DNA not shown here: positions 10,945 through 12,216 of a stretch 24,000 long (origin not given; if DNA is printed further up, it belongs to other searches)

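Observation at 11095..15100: aglB and a DUF368 (PopT-family) transporter gene separated by 1 nt: candidate dolichyl-phosphate recycling partner of the archaeal OST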

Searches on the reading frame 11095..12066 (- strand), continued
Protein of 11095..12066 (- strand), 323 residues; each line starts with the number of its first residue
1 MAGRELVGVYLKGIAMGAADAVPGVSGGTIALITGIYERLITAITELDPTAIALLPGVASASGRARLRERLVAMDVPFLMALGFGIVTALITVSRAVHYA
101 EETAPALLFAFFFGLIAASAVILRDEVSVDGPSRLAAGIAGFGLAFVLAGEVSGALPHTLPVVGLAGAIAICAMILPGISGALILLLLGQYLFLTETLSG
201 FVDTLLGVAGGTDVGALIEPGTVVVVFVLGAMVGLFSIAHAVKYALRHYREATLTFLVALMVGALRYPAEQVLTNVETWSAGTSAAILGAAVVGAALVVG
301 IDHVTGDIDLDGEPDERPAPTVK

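Call 38: search_protein_families(library=pfam, proteins=[L017:5450-6772:-, L017:3806-5092:-, L017:8420-9013:-, L018:5332-6603:+, L018:8320-9201:+, L027:5833-6780:+, L027:4216-5790:-, L062:6015-6926:-, L062:4777-6015:-, L062:7959-8648:-], max_evalue=0.0001)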
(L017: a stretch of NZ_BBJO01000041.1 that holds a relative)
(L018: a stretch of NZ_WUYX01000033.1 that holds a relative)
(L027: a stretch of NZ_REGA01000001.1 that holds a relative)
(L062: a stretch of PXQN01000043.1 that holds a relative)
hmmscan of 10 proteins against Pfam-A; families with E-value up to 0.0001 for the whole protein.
L017:5450-6772:- (440 aa): 4 families
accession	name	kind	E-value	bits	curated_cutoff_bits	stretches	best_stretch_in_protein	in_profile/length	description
PF03721.20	UDPG_MGDP_dh_N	-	4.4e-54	183.3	27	1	11-196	1-185/187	UDP-glucose/GDP-mannose dehydrogenase family, NAD binding domain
PF00984.24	UDPG_MGDP_dh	-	1.3e-35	121.8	25.4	1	218-309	2-93/94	UDP-glucose/GDP-mannose dehydrogenase family, central domain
PF03720.21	UDPG_MGDP_dh_C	-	6.5e-29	100.8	30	1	331-429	1-102/103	UDP-glucose/GDP-mannose dehydrogenase family, UDP binding domain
PF02737.24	3HCDH_N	-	1.2e-05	25.8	22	1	13-87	2-81/180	3-hydroxyacyl-CoA dehydrogenase, NAD binding domain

L017:3806-5092:- (428 aa): 4 families
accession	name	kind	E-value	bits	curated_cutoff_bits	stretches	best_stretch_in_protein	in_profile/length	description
PF08438.16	YGR210-like_G4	-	1.6e-35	122.2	24.7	1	256-358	1-108/108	Obg-like GTPase YGR210-like, G4 motif-containing domain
PF01926.29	MMR_HSR1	-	1.2e-19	71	21.9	1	41-151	2-86/113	50S ribosome-binding GTPase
PF02824.27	TGS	-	3.3e-10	40.3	22.2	1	370-424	5-59/60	TGS domain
PF02421.24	FeoB_N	-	4e-08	33.4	27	1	40-82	2-44/156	Ferrous iron transport protein B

L017:8420-9013:- (197 aa): 6 families
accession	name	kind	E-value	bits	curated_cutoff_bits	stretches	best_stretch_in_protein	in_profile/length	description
PF08241.18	Methyltransf_11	-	3.8e-19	69.6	21.2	1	55-145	2-94/95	Methyltransferase domain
PF13649.12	Methyltransf_25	-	1e-17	65.1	27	1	53-142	1-97/97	Methyltransferase domain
PF01209.24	Ubie_methyltran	-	6.7e-10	39.1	20.1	1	52-152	50-157/233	ubiE/COQ5 methyltransferase family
PF13847.12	Methyltransf_31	-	1.2e-09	38.5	27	1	49-150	3-113/145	Methyltransferase domain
PF08242.18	Methyltransf_12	-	7.6e-07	30.2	30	1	55-144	2-98/98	Methyltransferase domain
PF13489.12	Methyltransf_23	-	7.6e-06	26.2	27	1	48-153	21-123/164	Methyltransferase domain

L018:5332-6603:+ (423 aa): 1 family
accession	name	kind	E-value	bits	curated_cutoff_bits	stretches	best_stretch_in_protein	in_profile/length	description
PF03435.24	Sacchrp_dh_NADP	-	1.2e-07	32.5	25.1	1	11-142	2-129/129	Saccharopine dehydrogenase NADP binding domain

L018:8320-9201:+ (293 aa): 1 family
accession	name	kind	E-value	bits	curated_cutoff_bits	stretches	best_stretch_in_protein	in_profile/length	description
PF13796.11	Sensor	-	7.7e-29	101.2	28.2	1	31-213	1-162/162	Putative sensor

L027:5833-6780:+ (315 aa): 1 family
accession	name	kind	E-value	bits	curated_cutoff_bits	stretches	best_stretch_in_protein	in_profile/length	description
PF04909.20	Amidohydro_2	-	1.7e-09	38.3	26.4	1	178-304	131-287/289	Amidohydrolase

L027:4216-5790:- (524 aa): 1 family
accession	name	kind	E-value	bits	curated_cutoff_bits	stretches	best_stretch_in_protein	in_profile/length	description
PF00118.29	Cpn60_TCP1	-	1.8e-152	508.9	34.3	1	38-523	1-488/490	TCP-1/cpn60 chaperonin family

L062:6015-6926:- (303 aa): 1 family
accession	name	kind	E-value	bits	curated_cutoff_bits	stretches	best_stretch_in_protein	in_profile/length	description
PF00005.33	ABC_tran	-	1.6e-37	129.6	25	1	100-248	1-136/137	ABC transporter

L062:4777-6015:- (412 aa): 2 families
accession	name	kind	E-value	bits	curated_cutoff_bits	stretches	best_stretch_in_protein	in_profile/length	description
PF02687.27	FtsX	-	2.2e-23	83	25.5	1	293-405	3-120/120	FtsX-like permease C-terminal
PF12704.14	MacB_PCD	-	9.1e-23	82.1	27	1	22-247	2-205/207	MacB-like periplasmic core domain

L062:7959-8648:- (229 aa): 1 family
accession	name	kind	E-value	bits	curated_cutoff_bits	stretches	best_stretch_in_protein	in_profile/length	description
PF01730.21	UreF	-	1.7e-37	129.5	23.3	1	37-186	1-150/151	UreF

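Call 46: search_protein_families(library=pfam, proteins=[L020:5333-6796:+, L020:8028-9329:+, L020:488-2941:+, L059:4533-6047:+, L059:7868-8791:+, L080:1393-2340:-, L080:3355-4227:+, L052:1216-5094:+, L052:5718-7004:+, L052:7858-8634:+], max_evalue=0.0001)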
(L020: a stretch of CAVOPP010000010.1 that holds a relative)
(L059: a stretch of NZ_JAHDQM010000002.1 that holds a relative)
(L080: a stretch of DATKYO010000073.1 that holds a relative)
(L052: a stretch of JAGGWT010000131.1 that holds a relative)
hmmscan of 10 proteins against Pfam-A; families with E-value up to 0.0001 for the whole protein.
L020:5333-6796:+ (487 aa): 1 family
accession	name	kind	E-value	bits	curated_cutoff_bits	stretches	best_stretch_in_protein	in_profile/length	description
PF14010.12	PEPcase_2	-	4.5e-197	655.9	25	1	3-487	1-493/493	Phosphoenolpyruvate carboxylase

L020:8028-9329:+ (433 aa): 3 families
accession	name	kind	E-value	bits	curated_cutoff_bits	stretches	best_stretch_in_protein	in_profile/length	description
PF01595.25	CNNM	-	6.3e-51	173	28.4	1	12-201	4-181/181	Cyclin M transmembrane N-terminal domain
PF03471.22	CorC_HlyC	-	2.7e-20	72.6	27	1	354-432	3-79/81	Transporter associated domain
PF00571.33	CBS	-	1.1e-15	58.1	24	1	286-337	7-56/57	CBS domain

L020:488-2941:+ (817 aa): 2 families
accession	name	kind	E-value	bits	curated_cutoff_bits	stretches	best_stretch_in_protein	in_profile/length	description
PF03063.25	Prismane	-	3.4e-61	207.9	27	2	165-696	131-485/513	Prismane/CO dehydrogenase family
PF13187.11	Fer4_9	-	7.9e-06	26.2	27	1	452-503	2-50/52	4Fe-4S dicluster domain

L059:4533-6047:+ (504 aa): 0 families

L059:7868-8791:+ (307 aa): 0 families

L080:1393-2340:- (315 aa): 7 families
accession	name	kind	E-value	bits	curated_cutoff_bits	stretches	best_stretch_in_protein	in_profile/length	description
PF01370.27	Epimerase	-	1.7e-51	175.4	20.9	1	4-237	2-240/240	NAD dependent epimerase/dehydratase family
PF16363.11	GDP_Man_Dehyd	-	1.7e-41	143.2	27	1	4-256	1-267/332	GDP-mannose 4,6 dehydratase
PF01073.25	3Beta_HSD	-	5.1e-18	65.5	22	1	4-223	1-228/280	3-beta hydroxysteroid dehydrogenase/isomerase family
PF02719.21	Polysacc_synt_2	-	8.7e-17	61.7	20.2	1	4-257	2-249/293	Polysaccharide biosynthesis protein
PF04321.23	RmlD_sub_bind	-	1.4e-14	54.3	27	1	4-256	4-232/287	RmlD substrate binding domain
PF07993.18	NAD_binding_4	-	1.8e-13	50.7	20.1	1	60-184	80-216/258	Male sterility protein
PF13460.12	NAD_binding_10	-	6.9e-06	26.5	27.2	1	7-127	1-106/184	NAD(P)H-binding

L080:3355-4227:+ (290 aa): 0 families

L052:1216-5094:+ (1292 aa): 9 families
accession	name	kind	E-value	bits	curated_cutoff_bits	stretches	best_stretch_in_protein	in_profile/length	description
PF13620.12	CarboxypepD_reg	-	6.6e-29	100.5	32.3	2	1017-1080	11-74/82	Carboxypeptidase regulatory-like domain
PF17210.9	SdrD_B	-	4.8e-20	72.3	29.7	2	999-1061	4-65/112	SdrD B-like domain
PF02516.20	STT3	-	1.8e-17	64.4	24.5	1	48-486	27-404/405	Oligosaccharyl transferase STT3, N-terminal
PF13715.12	CarbopepD_reg_2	-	7e-12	45.7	32.2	0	1108-1171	10-64/88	CarboxypepD_reg-like domain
PF17802.7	SpaA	-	1.5e-09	38.3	23.1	0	1107-1177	11-80/91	Prealbumin-like fold domain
PF22902.2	NOMO1-like_9th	-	1.7e-07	31.3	27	0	1016-1069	9-64/75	BOS complex subunit NOMO1-like, beta sandwich domain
PF22627.1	AglB_core-like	-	6.3e-06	27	27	1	542-593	42-96/111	AglB core domain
PF00775.27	Dioxygenase_C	-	3.3e-05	23.9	27.3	0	1123-1152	71-99/182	Dioxygenase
PF10670.15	DUF4198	-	8.8e-05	23.2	34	0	1018-1063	158-208/209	Domain of unknown function (DUF4198)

L052:5718-7004:+ (428 aa): 2 families
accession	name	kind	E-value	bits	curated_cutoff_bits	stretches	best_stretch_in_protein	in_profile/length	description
PF01979.26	Amidohydro_1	-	1.2e-18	67.9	25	1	47-375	1-321/345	Amidohydrolase family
PF07969.17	Amidohydro_3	-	1.4e-08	35.1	29.7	1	326-384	400-459/472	Amidohydrolase family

L052:7858-8634:+ (258 aa): 1 family
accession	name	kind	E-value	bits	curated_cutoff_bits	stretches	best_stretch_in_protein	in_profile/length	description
PF00459.30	Inositol_P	-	2.9e-31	109.4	27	1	4-242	4-254/271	Inositol monophosphatase family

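Call 47: predict_structure(alignment_id=A1)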
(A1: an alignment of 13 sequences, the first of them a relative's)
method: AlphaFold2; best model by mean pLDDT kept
length: 323 residues; sequences in the alignment: 13
mean_pLDDT: 80.0   pTM: 0.72
mean pLDDT of the five models: 80.0, 70.3, 60.5, 57.1, 41.8
residues with pLDDT >= 90: 30; 70-90: 258; 50-70: 16; < 50: 19
segments of 3 or more residues with pLDDT < 50: 307-323
pLDDT, mean of each block of 10 residues (from residue 1): 71 80 72 77 81 82 87 83 84 82 87 84 82 85 74 71 89 75 81 86 87 87 92 87 83 85 83 89 93 86 59 32 34
secondary structure, 60 per line:
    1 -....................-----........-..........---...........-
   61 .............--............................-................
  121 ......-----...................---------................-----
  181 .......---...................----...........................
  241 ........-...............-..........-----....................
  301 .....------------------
elements in order: H2-21 H27-34 H36-45 H49-59 H61-73 H76-103 H105-126 H132-150 H160-175 H181-187 H191-209 H214-248 H250-264 H266-275 H281-305

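Call 51: fold_search(model_id=the predicted structure, library=pdb)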
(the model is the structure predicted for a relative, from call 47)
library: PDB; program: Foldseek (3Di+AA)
matches with E <= 10: 284; with E <= 0.001: 0
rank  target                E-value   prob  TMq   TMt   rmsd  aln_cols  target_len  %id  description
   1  7z6m                  3.3e-01  0.60  0.26  0.31  13.6       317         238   18  Crystal structure of Zn2+-transporter BbZIP in a cadmium bound state (released 2022-08-10)
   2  7t54_A                6.2e-01  0.09  0.13  0.08  23.4       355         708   12  Cryo-EM structure of ATP-bound PCAT1 in the outward-facing conformation (released 2022-02-02)
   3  5tsa                  6.4e-01  0.80  0.29  0.36   8.9       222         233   15  Crystal structure of the Zrt-/Irt-like protein from Bordetella bronchiseptica with bound Zn2+ (released 2017-09-20)
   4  6pgi                  8.3e-01  0.57  0.29  0.36  12.6       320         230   14  Asymmetric functions of a binuclear metal cluster within the transport pathway of the ZIP transition metal transporters (released 2019-12-11)
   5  6fmt                  9.0e-01  0.10  0.15  0.18  20.0       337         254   14  IMISX-EP of Hg-BacA Soaking SAD (released 2018-09-05)
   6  8czj_A                9.4e-01  0.13  0.16  0.17  18.7       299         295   13  A bacteria Zrt/Irt-like protein in the apo state (released 2023-02-22)
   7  6ujt                  9.8e-01  0.07  0.13  0.05  21.5       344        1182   14  P-glycoprotein mutant-Y303A and C952A-with BDE100 (released 2020-05-27)
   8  8vp5_B                9.8e-01  0.06  0.12  0.07  18.8       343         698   12  Cryo-EM structure of the ABC transporter PCAT1 bound with ADP and Substrate (released 2024-10-30)
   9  5ko2_B                1.1e+00  0.08  0.15  0.05  28.3       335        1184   13  Mouse pgp 34 linker deleted mutant Hg derivative (released 2016-11-30)
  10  5oon                  1.1e+00  0.11  0.18  0.21  20.2       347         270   13  Structure of Undecaprenyl-Pyrophosphate Phosphatase, BacA (released 2018-03-21)
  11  8tgn_A                1.1e+00  0.09  0.15  0.13  21.2       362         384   12  VMAT1 dimer with serotonin and reserpine (released 2024-03-20)
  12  8vp6_B                1.1e+00  0.08  0.14  0.09  19.2       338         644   13  Cryo-EM structure of the ABC transporter PCAT1 bound with Mg_class_2 (released 2024-10-30)
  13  4oaa_A                1.2e+00  0.11  0.20  0.18  23.0       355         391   11  Crystal structure of E. coli lactose permease G46W,G262W bound to sugar (released 2014-01-29)
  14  6quz_B                1.2e+00  0.08  0.15  0.11  17.4       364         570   10  Structure of ATPgS-bound outward-facing TM287/288 in complex with sybody Sb_TM35 (released 2019-05-29)
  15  8ght_A                1.3e+00  0.14  0.20  0.20  21.8       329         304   14  Cryo-electron microscopy structure of the zinc transporter from Bordetella bronchiseptica (released 2023-06-21)
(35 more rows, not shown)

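Call 57: find_encoding_contigs(protein=P0009, flank=4500, max_places=1)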
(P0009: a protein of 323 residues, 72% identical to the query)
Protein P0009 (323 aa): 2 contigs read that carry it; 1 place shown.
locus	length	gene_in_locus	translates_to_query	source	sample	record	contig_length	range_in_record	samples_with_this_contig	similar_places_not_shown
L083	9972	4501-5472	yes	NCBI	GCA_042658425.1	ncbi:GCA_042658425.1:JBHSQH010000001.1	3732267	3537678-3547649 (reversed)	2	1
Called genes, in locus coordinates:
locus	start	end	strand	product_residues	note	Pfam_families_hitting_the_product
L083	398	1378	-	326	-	PF00535:Glycos_transf_2, PF10111:Glyco_tranf_2_2, PF13641:Glyco_tranf_2_3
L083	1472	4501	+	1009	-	PF02516:STT3, PF22627:AglB_core-like, PF18079:AglB_L1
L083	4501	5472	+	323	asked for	PF04018:VCA0040-like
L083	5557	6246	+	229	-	PF01325:Fe_dep_repress, PF12802:MarR_2 (weak), PF25213:HVO_A0261_N, PF01047:MarR, PF02742:Fe_dep_repr_C, PF04023:FeoA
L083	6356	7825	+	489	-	PF00370:FGGY_N, PF02782:FGGY_C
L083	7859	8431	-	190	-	-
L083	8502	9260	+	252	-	PF13482:RNase_H_2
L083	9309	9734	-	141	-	-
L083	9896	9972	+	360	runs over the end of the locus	PF25928:DUF7973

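Call 58: find_encoding_contigs(protein=P0038, flank=4500, max_places=1)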
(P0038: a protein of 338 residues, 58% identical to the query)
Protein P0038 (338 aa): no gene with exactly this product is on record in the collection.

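Call 59: find_encoding_contigs(protein=P0029, flank=4500, max_places=1)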
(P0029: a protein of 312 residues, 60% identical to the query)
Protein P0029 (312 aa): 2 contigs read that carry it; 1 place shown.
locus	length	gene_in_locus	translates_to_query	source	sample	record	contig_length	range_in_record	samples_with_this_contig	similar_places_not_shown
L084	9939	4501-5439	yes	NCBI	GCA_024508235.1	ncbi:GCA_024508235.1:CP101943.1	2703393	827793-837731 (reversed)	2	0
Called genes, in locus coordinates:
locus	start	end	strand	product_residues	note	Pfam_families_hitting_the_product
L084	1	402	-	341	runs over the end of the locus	PF00534:Glycos_transf_1, PF13692:Glyco_trans_1_4, PF22772:WsaF_C (weak)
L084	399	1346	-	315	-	PF00535:Glycos_transf_2, PF13641:Glyco_tranf_2_3 (weak)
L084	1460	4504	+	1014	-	PF02516:STT3, PF22627:AglB_core-like, PF18079:AglB_L1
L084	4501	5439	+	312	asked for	PF04018:VCA0040-like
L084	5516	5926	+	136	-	-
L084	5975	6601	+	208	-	PF00156:Pribosyltran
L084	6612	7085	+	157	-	PF26650:DUF8215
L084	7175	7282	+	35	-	-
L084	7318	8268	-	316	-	PF00294:PfkB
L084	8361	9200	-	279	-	PF12679:ABC2_membrane_2, PF12730:ABC2_membrane_4 (weak), PF12698:ABC2_membrane_3 (weak)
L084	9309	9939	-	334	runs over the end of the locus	PF01408:GFO_IDH_MocA, PF02894:GFO_IDH_MocA_C, PF22725:GFO_IDH_MocA_C3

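Call 60: find_encoding_contigs(protein=P0085, flank=4500, max_places=1)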
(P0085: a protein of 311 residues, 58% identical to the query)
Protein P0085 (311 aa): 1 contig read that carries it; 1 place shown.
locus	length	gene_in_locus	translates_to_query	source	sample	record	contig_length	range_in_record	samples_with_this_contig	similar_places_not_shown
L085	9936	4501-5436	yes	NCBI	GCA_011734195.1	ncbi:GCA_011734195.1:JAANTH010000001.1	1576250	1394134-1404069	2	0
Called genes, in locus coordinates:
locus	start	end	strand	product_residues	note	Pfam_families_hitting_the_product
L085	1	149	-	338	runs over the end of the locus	PF00534:Glycos_transf_1, PF13692:Glyco_trans_1_4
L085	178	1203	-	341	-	PF00534:Glycos_transf_1, PF13692:Glyco_trans_1_4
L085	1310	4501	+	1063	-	PF02516:STT3, PF22627:AglB_core-like, PF18079:AglB_L1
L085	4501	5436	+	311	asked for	PF04018:VCA0040-like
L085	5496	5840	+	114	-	PF26222:DUF8048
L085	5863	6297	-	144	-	-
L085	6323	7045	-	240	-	PF05742:TANGO2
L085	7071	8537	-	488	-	PF00501:AMP-binding, PF13193:AMP-binding_C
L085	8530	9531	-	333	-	PF13378:MR_MLE_C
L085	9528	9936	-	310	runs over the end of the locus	PF01040:UbiA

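Call 62: search_protein_families(library=ncbifam, proteins=[window:11095-12066:-], max_evalue=0.001)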
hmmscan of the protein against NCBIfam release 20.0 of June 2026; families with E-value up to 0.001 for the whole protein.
window:11095-12066:- (323 aa): 2 families
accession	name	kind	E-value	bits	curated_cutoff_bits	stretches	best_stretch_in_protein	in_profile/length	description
NF052564.1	PlprenPhTpVIBCH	equivalog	2.1e-57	194.8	400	1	7-284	4-257/303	polyprenyl-phosphate transporter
NF052563.1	PlprenPhTpPopt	equivalog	1.1e-23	84.1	400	2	11-47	9-45/277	polyprenyl-phosphate transporter PopT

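Call 63: search_protein_representatives(protein=window:11095-12066:-)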
Query: 323 residues. Proteins with E-value up to 0.001 (for the whole library): 5018; up to 1e-10: 2232; up to 1e-30: 222. The best 150 are listed.
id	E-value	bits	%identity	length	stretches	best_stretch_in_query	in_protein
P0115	7.6e-88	311.2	55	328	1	3-311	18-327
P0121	2.1e-81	290.0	55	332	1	4-309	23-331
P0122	1.4e-79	284.1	53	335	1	4-310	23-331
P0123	3.9e-78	279.3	50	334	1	6-314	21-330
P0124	9.9e-78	277.9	53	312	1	3-308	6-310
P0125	1.1e-76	274.5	54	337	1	6-312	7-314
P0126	1.2e-76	274.4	55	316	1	2-306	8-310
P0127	1.3e-76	274.3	52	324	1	5-318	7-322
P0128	1.0e-72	261.5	50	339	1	4-310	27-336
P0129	1.0e-70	254.9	49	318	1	5-309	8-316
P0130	5.5e-70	252.5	50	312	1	2-308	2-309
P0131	2.2e-67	244.0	47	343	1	3-311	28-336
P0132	2.4e-67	243.9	53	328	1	5-309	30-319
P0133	8.1e-65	235.6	47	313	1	7-306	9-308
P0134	1.1e-64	235.1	47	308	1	4-309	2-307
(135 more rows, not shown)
